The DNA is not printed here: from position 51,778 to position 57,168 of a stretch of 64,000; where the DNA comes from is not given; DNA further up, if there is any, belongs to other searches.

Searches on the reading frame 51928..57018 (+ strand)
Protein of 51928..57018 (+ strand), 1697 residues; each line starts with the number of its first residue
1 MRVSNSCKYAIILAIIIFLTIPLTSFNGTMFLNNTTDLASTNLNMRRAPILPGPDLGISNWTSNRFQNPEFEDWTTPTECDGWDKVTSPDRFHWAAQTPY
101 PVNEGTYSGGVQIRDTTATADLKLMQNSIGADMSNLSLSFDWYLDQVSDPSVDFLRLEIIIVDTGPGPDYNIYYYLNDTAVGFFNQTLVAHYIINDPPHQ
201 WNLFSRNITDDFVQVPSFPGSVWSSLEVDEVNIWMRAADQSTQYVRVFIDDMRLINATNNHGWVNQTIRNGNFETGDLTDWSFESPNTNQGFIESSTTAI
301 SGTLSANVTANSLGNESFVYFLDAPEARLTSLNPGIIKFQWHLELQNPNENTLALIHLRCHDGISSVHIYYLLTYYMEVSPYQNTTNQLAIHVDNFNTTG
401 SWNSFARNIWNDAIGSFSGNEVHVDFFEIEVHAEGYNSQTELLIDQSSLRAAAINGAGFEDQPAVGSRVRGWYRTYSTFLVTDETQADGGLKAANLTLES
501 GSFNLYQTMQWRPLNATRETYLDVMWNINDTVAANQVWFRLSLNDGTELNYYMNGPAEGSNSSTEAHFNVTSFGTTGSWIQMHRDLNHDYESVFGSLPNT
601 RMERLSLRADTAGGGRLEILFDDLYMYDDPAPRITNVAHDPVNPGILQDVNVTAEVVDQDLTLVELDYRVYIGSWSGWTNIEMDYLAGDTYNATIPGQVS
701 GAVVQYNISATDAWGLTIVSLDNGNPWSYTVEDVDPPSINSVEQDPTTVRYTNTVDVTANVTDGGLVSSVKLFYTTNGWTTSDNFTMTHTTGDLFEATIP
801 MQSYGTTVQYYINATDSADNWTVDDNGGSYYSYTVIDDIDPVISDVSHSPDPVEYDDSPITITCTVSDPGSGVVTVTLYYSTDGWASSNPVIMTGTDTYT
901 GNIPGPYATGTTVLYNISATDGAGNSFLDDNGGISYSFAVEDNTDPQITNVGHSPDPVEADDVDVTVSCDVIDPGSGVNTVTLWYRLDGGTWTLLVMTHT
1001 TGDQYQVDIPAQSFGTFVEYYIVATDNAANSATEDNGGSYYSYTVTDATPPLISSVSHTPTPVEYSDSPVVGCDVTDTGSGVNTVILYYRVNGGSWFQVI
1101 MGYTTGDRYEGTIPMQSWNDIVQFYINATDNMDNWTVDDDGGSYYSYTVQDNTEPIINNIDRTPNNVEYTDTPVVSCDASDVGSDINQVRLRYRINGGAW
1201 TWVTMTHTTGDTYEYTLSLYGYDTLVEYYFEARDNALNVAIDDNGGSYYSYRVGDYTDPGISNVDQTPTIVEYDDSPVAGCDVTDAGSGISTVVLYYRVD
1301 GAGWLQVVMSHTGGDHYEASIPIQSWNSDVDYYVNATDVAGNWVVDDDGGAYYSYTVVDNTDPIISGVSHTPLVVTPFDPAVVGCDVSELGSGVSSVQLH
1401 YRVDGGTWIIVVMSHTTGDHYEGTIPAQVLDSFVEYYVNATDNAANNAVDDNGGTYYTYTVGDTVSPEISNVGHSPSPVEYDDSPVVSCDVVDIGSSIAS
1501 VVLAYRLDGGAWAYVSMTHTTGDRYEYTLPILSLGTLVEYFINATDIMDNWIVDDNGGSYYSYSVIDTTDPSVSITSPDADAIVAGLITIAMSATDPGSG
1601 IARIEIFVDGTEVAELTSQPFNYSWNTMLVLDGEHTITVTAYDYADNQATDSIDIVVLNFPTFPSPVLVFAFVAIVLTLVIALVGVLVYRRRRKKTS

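Call 5: search_protein_families(library=pfam, proteins=[window:51928-57018:+], max_evalue=0.1)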
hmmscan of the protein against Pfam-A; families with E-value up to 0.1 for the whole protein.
window:51928-57018:+ (1697 aa): 7 families
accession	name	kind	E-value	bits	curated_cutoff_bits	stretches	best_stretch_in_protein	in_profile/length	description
PF19714.4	DUF6209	-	8.4e-19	68.7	27.5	4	1267-1461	24-236/237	Family of unknown function (DUF6209)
PF17957.7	Big_7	-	2.1e-18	67.1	24.1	1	1571-1639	1-70/70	Bacterial Ig domain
PF11896.14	GlgE_dom_N_S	-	5.4e-14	53.3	25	0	1464-1544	7-86/179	Alpha-1,4-glucan:maltose-1-phosphate maltosyltransferase, domain N/S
PF24893.1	DUF7743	-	1.6e-07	31.5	27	1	1046-1165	2-106/120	Domain of unknown function (DUF7743)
PF16760.10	CBM53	-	8.8e-07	29.6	27.6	1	768-805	11-52/57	Starch/carbohydrate-binding module (family 53)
PF11249.13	DUF3047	-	0.022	14.7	27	0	575-612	148-184/198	Protein of unknown function (DUF3047)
PF21043.3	Rv3651-like_C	-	0.065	13.5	31.1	0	1478-1519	50-91/118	Rv3651-like, C-terminal domain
